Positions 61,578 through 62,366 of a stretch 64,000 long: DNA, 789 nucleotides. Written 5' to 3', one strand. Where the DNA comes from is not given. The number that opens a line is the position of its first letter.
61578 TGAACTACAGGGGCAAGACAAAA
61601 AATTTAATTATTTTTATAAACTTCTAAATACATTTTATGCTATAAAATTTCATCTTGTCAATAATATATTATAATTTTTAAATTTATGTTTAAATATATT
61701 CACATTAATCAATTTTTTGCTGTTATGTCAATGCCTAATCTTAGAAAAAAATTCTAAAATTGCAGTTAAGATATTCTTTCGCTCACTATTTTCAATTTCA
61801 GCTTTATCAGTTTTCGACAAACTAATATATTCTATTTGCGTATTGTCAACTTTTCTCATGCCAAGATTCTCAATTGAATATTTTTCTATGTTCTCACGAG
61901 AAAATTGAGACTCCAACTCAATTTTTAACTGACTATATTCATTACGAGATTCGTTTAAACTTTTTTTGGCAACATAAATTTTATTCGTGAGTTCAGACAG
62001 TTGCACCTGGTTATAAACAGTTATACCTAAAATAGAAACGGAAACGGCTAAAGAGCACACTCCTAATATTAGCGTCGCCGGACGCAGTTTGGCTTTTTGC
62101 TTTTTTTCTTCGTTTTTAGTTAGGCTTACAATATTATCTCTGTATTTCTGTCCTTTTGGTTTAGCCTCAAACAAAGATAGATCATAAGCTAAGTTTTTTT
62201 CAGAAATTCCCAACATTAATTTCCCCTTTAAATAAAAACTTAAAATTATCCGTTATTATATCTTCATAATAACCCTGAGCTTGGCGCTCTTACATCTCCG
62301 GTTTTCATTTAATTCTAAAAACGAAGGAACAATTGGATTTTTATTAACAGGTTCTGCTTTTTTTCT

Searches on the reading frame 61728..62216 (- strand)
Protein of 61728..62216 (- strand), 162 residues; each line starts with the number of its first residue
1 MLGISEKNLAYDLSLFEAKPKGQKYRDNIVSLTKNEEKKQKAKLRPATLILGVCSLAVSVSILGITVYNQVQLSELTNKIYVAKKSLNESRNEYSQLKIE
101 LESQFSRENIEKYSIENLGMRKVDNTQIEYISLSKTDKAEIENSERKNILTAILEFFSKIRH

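Call 74: search_protein_families(library=pfam, proteins=[window:61728-62216:-], max_evalue=0.0001)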
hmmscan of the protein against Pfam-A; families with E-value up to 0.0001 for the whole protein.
window:61728-62216:- (162 aa): 1 family
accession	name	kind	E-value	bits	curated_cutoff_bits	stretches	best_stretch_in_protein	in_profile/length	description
PF04999.18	FtsL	-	5e-05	23.7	22.9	1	47-132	15-96/97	Cell division protein FtsL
